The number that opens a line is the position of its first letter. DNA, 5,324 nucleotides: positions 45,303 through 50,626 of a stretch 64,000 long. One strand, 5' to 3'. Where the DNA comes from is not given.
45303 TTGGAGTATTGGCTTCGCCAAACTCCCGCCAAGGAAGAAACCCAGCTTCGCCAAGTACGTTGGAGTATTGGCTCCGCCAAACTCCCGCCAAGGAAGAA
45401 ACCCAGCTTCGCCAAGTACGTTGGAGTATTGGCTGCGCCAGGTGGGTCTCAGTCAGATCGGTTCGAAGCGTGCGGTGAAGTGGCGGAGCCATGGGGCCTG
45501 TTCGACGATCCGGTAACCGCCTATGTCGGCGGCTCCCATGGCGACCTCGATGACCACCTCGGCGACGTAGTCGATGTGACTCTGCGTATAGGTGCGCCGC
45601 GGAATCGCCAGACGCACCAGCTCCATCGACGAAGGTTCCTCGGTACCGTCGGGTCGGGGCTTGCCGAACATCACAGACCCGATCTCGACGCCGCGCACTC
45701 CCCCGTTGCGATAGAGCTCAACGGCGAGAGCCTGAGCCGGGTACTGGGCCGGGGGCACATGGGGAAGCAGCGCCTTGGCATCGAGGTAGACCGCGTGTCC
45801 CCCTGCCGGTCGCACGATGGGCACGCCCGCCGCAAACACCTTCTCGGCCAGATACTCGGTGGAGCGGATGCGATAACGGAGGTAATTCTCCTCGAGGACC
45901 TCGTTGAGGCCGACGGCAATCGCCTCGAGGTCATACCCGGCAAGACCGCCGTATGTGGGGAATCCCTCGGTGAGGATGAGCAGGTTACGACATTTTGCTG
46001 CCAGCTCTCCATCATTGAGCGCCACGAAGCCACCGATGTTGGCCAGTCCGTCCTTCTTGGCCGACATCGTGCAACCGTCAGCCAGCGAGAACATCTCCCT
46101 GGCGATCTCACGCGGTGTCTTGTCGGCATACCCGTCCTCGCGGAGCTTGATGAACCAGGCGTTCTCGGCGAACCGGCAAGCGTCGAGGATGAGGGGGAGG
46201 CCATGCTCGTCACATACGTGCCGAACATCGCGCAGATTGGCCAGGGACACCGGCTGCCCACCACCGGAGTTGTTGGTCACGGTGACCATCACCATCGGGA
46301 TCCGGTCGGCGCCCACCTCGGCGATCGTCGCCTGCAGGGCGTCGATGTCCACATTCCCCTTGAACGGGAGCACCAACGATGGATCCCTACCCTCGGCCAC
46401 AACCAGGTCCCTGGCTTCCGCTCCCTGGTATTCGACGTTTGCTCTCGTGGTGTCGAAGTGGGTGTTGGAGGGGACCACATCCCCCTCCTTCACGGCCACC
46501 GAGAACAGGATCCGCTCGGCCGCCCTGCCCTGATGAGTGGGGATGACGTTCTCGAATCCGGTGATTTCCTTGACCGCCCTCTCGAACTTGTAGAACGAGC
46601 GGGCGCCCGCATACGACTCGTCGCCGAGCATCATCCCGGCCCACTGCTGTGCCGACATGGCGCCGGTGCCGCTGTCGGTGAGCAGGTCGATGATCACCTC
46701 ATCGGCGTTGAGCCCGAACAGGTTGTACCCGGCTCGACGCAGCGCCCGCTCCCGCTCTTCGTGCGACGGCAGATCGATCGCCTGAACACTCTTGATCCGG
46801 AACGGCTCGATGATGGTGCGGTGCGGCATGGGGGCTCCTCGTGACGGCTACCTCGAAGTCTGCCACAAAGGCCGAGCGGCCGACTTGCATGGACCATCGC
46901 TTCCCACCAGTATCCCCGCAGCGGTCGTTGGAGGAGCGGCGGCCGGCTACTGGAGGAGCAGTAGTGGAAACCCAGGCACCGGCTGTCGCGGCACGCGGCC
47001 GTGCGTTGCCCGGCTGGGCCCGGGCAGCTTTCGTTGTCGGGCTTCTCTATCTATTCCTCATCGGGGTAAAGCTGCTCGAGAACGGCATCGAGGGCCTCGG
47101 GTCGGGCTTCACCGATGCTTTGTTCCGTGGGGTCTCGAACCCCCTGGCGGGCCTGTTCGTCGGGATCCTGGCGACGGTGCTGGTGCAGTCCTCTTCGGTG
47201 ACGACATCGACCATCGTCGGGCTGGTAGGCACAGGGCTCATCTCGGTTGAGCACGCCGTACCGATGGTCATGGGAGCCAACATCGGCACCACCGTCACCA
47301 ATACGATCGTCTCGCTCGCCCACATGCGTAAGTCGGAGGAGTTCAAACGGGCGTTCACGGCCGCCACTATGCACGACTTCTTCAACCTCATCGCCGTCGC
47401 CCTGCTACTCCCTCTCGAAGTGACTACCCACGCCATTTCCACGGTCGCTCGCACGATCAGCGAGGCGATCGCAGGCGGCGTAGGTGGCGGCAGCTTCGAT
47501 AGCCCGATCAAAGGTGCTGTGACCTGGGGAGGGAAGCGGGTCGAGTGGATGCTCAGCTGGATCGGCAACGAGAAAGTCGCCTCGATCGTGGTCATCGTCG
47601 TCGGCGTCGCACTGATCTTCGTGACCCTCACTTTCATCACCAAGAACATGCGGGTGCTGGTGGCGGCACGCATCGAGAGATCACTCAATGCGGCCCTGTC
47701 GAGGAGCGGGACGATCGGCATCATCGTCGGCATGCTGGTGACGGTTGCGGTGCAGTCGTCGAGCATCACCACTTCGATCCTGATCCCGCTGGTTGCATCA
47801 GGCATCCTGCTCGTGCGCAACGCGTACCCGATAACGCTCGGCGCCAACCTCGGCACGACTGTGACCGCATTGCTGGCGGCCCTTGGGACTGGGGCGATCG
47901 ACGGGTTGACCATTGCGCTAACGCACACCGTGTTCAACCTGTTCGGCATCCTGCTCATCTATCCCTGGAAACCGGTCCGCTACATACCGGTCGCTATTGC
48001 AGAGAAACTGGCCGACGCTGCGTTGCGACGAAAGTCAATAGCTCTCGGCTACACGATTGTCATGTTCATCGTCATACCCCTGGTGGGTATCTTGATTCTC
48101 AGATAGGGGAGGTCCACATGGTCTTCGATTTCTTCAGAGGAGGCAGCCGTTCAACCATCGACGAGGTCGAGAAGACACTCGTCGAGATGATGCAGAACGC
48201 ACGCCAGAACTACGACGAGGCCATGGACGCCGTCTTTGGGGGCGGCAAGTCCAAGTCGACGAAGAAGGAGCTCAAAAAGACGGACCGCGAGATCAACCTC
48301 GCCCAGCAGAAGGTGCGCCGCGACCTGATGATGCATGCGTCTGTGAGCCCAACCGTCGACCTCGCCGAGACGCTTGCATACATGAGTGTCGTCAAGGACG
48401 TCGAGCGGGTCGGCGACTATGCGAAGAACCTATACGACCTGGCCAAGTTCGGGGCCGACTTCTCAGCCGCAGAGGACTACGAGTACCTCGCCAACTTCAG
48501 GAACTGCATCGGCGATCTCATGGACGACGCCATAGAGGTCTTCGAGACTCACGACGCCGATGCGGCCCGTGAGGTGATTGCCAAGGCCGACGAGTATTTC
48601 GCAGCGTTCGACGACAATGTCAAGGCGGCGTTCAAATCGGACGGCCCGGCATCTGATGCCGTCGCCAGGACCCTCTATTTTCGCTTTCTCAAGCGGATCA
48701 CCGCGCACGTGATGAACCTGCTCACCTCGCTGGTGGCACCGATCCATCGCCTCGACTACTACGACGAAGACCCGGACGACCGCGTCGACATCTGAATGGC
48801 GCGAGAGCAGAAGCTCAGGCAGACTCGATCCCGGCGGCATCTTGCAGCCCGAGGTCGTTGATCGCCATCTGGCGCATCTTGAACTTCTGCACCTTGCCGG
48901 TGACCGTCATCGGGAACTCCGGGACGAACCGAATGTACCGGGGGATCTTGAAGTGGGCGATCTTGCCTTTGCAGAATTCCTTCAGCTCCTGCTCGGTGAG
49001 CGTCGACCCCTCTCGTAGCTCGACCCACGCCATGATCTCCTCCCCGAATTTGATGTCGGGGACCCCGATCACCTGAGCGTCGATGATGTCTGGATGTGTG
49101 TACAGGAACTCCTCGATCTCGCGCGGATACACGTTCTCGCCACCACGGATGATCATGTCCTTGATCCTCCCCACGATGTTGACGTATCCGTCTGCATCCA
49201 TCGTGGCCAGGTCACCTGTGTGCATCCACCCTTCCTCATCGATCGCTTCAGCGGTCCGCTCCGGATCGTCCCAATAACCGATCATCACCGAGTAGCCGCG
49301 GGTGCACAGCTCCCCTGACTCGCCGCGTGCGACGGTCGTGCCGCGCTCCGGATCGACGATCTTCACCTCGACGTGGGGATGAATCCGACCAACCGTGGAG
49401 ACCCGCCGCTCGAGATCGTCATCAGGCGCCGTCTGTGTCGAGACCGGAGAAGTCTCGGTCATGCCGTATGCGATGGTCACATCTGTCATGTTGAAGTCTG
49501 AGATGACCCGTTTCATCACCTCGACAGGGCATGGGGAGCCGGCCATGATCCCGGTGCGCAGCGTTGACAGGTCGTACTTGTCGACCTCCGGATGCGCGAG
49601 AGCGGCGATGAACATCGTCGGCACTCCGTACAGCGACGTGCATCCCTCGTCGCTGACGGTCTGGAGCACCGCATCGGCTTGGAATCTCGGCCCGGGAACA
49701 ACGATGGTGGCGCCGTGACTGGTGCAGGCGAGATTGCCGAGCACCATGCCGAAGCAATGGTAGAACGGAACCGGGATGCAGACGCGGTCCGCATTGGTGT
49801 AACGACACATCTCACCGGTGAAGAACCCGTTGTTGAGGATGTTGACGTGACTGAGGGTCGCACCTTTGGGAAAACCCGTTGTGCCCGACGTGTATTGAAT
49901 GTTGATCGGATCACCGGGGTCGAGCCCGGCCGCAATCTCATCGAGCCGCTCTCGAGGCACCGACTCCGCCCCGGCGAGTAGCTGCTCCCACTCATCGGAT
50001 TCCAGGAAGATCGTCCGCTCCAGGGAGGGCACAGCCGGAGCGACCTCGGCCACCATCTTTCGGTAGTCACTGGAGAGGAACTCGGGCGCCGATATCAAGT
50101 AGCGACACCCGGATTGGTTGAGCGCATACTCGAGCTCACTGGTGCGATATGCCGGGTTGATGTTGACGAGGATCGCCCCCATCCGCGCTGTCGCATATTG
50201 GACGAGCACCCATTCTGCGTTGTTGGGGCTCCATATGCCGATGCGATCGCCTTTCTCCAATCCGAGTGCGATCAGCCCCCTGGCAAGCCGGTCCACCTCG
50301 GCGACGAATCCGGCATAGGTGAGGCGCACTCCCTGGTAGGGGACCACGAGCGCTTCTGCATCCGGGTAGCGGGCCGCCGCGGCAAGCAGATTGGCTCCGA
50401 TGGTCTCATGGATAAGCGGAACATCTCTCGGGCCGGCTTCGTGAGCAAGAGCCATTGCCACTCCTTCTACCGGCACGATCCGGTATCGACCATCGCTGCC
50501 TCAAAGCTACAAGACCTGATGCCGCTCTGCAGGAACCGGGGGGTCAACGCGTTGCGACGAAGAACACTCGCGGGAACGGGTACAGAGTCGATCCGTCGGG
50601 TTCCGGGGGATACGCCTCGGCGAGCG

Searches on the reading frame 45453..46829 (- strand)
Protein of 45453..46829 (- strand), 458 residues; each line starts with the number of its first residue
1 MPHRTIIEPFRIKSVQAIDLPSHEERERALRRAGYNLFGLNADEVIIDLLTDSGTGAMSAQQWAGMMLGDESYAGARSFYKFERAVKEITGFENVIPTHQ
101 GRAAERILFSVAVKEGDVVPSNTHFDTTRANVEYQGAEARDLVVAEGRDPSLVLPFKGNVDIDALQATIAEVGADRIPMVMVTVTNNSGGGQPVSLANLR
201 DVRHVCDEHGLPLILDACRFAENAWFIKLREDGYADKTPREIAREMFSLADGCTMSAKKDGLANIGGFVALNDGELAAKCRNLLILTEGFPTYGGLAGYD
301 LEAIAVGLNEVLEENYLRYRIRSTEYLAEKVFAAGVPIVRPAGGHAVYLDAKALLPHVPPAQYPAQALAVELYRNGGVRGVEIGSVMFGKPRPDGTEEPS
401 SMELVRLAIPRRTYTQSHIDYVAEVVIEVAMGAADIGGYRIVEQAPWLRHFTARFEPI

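Call 76: search_protein_families(library=pfam, proteins=[window:45453-46829:-], max_evalue=0.00001)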
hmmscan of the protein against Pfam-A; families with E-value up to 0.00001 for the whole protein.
window:45453-46829:- (458 aa): 1 family
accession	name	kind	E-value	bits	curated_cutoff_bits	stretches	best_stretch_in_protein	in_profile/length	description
PF01212.27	Beta_elim_lyase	-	1.1e-81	274.8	27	1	48-424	1-287/288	Beta-eliminating lyase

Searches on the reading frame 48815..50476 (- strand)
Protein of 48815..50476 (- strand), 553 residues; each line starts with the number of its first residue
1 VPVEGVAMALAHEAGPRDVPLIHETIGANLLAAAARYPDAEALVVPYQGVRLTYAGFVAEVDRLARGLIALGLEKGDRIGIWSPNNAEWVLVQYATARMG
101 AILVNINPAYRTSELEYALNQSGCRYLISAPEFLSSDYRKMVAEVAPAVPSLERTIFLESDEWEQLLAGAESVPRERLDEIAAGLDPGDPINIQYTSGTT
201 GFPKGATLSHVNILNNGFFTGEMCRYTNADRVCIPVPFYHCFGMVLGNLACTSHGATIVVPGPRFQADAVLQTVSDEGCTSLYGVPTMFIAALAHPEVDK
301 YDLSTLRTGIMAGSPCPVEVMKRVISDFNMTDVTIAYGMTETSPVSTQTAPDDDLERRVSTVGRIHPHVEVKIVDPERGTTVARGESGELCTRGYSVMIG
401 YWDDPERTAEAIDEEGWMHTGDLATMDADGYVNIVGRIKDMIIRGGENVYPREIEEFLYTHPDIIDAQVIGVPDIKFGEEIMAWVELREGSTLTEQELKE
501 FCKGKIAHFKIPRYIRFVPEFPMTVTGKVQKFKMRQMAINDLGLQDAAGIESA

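Call 76: search_protein_families(library=pfam, proteins=[window:48815-50476:-], max_evalue=0.00001)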
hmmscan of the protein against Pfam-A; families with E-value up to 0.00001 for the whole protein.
window:48815-50476:- (553 aa): 2 families
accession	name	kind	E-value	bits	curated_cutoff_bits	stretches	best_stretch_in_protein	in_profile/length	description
PF00501.34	AMP-binding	-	1.9e-101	340.1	29.9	1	32-402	3-384/384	AMP-binding enzyme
PF13193.12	AMP-binding_C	-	1.3e-18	68.1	24.5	1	453-528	1-76/76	AMP-binding enzyme C-terminal domain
